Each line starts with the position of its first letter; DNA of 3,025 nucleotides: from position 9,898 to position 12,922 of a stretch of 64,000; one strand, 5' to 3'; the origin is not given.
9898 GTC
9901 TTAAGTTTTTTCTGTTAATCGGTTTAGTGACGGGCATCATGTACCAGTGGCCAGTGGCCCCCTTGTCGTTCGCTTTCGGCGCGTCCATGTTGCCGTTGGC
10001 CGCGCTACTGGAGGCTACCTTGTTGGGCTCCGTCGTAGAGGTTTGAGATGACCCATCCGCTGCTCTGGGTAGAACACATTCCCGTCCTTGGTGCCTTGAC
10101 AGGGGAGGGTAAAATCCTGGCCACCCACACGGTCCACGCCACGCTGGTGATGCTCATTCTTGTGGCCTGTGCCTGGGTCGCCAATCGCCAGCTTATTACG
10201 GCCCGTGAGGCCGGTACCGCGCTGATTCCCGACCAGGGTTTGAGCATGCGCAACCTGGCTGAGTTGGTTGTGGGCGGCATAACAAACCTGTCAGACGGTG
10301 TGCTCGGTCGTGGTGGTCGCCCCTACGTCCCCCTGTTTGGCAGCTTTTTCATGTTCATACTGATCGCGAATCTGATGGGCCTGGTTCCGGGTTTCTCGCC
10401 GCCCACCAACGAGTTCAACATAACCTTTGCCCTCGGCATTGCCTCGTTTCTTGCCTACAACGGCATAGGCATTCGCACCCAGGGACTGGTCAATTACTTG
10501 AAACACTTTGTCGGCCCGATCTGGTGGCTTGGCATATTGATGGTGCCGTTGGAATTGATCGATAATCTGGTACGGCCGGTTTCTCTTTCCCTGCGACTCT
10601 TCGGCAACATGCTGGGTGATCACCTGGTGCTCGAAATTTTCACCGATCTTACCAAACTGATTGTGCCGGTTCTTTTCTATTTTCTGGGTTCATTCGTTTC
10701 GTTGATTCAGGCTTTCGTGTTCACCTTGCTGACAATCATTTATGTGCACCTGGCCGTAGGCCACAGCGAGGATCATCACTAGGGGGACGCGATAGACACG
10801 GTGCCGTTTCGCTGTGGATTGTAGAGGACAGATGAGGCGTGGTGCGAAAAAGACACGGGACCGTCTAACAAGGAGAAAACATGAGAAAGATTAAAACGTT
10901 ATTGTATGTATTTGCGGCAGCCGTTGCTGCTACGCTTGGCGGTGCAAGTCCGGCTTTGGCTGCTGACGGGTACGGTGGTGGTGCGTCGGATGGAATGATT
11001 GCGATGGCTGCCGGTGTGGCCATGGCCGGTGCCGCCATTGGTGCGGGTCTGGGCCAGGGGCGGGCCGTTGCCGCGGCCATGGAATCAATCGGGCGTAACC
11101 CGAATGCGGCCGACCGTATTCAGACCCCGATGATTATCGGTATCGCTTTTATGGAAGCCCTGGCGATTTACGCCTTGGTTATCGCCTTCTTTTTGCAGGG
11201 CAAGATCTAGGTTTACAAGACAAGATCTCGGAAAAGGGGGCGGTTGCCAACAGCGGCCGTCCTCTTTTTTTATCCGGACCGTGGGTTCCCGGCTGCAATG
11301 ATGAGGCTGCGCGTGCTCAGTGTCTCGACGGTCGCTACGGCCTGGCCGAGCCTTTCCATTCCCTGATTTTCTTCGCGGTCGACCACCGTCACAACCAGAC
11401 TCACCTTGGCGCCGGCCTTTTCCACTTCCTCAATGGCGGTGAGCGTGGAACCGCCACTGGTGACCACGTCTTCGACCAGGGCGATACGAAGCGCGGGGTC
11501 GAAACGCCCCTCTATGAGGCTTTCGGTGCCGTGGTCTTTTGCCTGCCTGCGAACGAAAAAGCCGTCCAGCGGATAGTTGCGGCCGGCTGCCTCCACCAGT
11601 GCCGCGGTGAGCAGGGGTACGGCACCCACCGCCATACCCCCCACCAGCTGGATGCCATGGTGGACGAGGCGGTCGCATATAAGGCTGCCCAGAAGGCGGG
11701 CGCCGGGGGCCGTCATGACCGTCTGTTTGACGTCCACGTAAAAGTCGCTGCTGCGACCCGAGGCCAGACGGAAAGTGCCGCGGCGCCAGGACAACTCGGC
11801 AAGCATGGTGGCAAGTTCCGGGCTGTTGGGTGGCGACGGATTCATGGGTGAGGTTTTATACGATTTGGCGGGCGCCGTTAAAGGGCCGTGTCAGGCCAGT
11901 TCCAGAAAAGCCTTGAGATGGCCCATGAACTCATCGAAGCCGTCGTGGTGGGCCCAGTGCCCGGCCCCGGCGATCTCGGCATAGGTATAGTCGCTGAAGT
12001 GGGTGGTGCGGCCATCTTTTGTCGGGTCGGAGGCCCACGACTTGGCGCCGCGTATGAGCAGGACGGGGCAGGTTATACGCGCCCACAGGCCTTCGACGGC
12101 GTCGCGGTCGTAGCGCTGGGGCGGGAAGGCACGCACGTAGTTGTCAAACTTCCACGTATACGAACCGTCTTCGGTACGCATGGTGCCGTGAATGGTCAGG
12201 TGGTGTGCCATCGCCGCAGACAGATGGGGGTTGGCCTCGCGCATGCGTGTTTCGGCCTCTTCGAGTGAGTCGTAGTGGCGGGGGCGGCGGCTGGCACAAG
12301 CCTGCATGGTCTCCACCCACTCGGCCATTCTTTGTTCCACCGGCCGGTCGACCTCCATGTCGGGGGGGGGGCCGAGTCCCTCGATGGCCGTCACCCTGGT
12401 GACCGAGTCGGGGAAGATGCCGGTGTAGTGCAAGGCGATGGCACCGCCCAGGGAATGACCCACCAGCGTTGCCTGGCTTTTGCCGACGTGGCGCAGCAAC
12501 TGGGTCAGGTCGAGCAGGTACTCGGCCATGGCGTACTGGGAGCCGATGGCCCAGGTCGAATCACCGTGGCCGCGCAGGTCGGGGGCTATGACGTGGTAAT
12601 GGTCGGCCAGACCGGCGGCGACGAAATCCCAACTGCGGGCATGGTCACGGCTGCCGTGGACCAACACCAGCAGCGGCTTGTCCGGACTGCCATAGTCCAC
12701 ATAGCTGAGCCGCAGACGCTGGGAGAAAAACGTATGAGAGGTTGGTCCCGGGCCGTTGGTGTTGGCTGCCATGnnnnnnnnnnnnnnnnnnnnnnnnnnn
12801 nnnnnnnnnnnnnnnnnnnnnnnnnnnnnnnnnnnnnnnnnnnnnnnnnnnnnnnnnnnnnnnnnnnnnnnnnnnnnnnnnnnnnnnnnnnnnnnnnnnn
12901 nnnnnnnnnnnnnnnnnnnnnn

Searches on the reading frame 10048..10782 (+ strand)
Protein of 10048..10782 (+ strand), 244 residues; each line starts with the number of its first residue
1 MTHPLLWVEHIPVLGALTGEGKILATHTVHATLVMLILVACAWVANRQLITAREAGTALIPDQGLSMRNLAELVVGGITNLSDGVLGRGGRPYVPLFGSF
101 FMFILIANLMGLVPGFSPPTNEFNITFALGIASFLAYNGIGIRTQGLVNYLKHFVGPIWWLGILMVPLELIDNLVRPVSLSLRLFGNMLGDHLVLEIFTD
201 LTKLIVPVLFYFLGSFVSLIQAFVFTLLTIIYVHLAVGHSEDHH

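Call 65: search_protein_families(library=pfam, proteins=[window:10048-10782:+])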
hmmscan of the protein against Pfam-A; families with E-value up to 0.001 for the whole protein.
window:10048-10782:+ (244 aa): 1 family
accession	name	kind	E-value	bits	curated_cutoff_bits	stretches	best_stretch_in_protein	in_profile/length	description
PF00119.25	ATP-synt_A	-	6.3e-49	167.2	33.9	1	32-233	5-216/217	ATP synthase A chain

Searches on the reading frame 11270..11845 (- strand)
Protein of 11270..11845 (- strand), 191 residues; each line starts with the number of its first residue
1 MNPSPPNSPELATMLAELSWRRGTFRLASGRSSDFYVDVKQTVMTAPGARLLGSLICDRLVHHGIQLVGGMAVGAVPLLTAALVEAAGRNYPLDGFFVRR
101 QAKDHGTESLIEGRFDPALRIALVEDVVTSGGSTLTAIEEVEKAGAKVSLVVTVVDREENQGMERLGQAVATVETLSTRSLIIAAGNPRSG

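Call 65: search_protein_families(library=pfam, proteins=[window:11270-11845:-])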
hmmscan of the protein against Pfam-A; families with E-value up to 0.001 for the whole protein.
window:11270-11845:- (191 aa): 1 family
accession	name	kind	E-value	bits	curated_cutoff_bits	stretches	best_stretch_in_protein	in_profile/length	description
PF00156.33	Pribosyltran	-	0.00042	20.1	26.3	1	121-163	90-132/158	Phosphoribosyl transferase domain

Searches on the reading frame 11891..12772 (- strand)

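Call 65: search_protein_families(library=pfam, proteins=[window:11891-12772:-])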
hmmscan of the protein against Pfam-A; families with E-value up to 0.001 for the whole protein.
window:11891-12772:- (293 aa): 3 families
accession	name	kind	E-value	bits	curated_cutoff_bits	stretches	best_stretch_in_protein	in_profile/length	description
PF00561.26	Abhydrolase_1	-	7.9e-30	104.7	25.8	1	33-278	1-244/245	alpha/beta hydrolase fold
PF12697.13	Abhydrolase_6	-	5.9e-24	86.4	26.3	1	35-282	1-214/217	Alpha/beta hydrolase family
PF12146.15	Hydrolase_4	-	2.6e-16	60.1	27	1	32-200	4-170/239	Serine aminopeptidase, S33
